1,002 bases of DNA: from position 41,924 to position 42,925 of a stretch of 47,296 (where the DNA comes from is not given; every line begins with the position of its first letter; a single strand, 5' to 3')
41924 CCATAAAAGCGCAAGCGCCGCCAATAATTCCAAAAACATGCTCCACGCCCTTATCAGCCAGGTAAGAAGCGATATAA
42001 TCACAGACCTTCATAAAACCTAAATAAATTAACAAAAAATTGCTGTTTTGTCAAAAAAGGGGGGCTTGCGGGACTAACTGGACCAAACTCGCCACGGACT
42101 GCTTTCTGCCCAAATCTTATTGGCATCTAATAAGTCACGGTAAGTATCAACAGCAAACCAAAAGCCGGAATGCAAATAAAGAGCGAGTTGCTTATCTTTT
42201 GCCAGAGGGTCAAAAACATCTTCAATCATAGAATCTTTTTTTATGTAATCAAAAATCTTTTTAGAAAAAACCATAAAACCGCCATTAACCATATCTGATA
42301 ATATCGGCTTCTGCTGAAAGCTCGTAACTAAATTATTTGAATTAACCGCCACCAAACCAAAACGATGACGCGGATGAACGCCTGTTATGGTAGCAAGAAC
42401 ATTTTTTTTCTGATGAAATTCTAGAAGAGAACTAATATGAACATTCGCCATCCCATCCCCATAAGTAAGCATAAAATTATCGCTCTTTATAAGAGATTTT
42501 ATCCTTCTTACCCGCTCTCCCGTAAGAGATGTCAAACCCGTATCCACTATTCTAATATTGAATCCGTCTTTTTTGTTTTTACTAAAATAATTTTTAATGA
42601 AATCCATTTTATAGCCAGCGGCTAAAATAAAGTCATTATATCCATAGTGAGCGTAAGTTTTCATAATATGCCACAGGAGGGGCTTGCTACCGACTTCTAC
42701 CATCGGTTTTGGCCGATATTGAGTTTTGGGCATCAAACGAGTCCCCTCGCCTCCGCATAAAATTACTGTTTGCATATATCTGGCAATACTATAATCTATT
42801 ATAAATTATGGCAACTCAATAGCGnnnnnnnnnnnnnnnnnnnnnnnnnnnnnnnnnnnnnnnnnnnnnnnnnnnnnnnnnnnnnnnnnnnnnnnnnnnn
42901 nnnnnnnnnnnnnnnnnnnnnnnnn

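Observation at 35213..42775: CDP-hexose operon with an acetolactate-synthase-like ThDP enzyme between rfbF and rfbG, plus a Lys-to-His 3-dehydratase: candidate branched-chain deoxy/amino-sugar pathway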

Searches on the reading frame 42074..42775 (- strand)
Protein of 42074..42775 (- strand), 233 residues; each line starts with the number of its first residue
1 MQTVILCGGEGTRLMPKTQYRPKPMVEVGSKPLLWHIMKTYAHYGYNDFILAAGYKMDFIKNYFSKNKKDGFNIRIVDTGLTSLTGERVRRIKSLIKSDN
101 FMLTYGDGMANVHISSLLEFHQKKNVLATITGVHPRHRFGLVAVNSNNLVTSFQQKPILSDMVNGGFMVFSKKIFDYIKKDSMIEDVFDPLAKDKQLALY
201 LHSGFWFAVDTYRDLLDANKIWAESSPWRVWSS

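Call 3: search_protein_families(library=pfam, proteins=[window:42074-42775:-])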
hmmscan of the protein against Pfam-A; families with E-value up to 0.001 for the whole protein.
window:42074-42775:- (233 aa): 2 families
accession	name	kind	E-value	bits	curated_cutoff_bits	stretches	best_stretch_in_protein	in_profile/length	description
PF00483.29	NTP_transferase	-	3.6e-26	92.7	21.2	1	3-221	2-241/245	Nucleotidyl transferase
PF12804.13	NTP_transf_3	-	1.5e-05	25.7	27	1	4-56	2-49/160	MobA-like NTP transferase domain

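Call 4: search_protein_families(library=ncbifam, proteins=[window:42074-42775:-])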
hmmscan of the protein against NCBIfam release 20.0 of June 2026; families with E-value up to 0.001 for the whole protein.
window:42074-42775:- (233 aa): 26 families (the best 25 are shown)
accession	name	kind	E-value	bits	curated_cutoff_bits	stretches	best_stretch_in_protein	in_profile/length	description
TIGR02623.1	G1P_cyt_trans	equivalog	2.6e-69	233.5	300.25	2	67-231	88-255/255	glucose-1-phosphate cytidylyltransferase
TIGR03992.1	Arch_glmU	subfamily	1.7e-35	122.7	292.1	1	1-222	1-227/393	bifunctional sugar-1-phosphate nucleotidylyltransferase/acetyltransferase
NF052502.1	man1P_GTase_Rv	exception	2.5e-29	102.3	440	1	2-216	2-224/352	mannose-1-phosphate guanylyltransferase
NF049965.1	GlMnHpPGnyltfHddC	equivalog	6.4e-25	88.1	300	1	1-182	1-179/221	D-glycero-D-manno-heptose 1-phosphate guanosyltransferase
NF041173.1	Sug_nt_acttase_Thmprot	equivalog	5.8e-24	84.8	600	1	1-225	1-230/405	bifunctional sugar-1-phosphate nucleotidylyltransferase/acetyltransferase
NF041313.1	UDPGP_AglF_Halo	equivalog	1.1e-21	77.4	400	1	1-179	1-183/234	UTP--glucose-1-phosphate uridylyltransferase AglF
TIGR01208.1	rmlA_long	equivalog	5.6e-20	71.5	320.25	1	3-221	2-233/353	glucose-1-phosphate thymidylyltransferase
NF045761.1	NAMPUrTaseMurU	equivalog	1.3e-17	64.5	250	1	1-219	1-224/226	N-acetylmuramate alpha-1-phosphate uridylyltransferase MurU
TIGR02091.1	glgC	equivalog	1.2e-12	47.5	424.9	1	3-219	3-256/364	glucose-1-phosphate adenylyltransferase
NF002772.0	PRK02862.1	equivalog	4.3e-11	42.2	537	1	3-32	6-35/429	glucose-1-phosphate adenylyltransferase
NF041135.1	IPPtranDIPPsyn_Thcocales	equivalog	1.8e-10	40.4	580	1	1-223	1-218/419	bifunctional L-myo-inositol-1-phosphate cytidylyltransferase/CDP-L-myo-inositol myo-inositolphosphotransferase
NF003670.0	PRK05293.1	equivalog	1.1e-09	37.7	470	1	100-219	120-255/382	glucose-1-phosphate adenylyltransferase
NF002023.0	PRK00844.1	subfamily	3e-09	36.2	458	1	3-65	9-72/408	glucose-1-phosphate adenylyltransferase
TIGR01173.1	glmU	equivalog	6.1e-09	35.2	366.85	1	1-151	1-147/452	bifunctional UDP-N-acetylglucosamine diphosphorylase/glucosamine-1-phosphate N-acetyltransferase GlmU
TIGR01099.1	galU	equivalog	2.1e-08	34.1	326.8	1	2-69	3-70/261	UTP--glucose-1-phosphate uridylyltransferase GalU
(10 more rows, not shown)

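Call 44: search_solved_structures(query=window:42074-42775:-, max_evalue=1e-10, show_alignments=1)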
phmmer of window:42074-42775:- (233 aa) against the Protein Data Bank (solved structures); distinct sequences matched with E-value up to 1e-10: 10.
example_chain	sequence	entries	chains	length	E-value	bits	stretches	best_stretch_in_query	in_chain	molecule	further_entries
1tzf_A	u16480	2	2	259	3.2e-52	180.6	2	68-231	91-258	Glucose-1-phosphate cytidylyltransferase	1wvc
7whr_B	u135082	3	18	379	3.5e-19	72.4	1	1-215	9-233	Nucleotidyl transferase family protein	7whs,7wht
8yre_D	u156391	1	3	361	9.2e-18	67.8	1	1-225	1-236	Mannose-1-phosphate guanylyltransferase 1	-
7x8j_A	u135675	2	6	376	1e-17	67.7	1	1-225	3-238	Mannose-1-phosphate guanylyltransferase 1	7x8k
7d72_K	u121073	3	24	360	2.4e-17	66.4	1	1-221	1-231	Mannose-1-phosphate guanyltransferase beta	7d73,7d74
8x7s_B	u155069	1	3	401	4e-17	65.7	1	1-181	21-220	UTP--glucose-1-phosphate uridylyltransferase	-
2ggo_A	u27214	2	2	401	2e-13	53.6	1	1-223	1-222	401aa long hypothetical glucose-1-phosphate thymidylyltransferase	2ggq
5xhw_A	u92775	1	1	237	2.6e-13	53.3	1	3-181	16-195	Putative 6-deoxy-D-mannoheptose pathway protein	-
6jq8_A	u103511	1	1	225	2.8e-13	53.1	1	3-181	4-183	Putative 6-deoxy-D-mannoheptose pathway protein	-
5z09_A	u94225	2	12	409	3.3e-12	49.6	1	1-223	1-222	Dual sugar-1-phosphate nucleotidylyltransferase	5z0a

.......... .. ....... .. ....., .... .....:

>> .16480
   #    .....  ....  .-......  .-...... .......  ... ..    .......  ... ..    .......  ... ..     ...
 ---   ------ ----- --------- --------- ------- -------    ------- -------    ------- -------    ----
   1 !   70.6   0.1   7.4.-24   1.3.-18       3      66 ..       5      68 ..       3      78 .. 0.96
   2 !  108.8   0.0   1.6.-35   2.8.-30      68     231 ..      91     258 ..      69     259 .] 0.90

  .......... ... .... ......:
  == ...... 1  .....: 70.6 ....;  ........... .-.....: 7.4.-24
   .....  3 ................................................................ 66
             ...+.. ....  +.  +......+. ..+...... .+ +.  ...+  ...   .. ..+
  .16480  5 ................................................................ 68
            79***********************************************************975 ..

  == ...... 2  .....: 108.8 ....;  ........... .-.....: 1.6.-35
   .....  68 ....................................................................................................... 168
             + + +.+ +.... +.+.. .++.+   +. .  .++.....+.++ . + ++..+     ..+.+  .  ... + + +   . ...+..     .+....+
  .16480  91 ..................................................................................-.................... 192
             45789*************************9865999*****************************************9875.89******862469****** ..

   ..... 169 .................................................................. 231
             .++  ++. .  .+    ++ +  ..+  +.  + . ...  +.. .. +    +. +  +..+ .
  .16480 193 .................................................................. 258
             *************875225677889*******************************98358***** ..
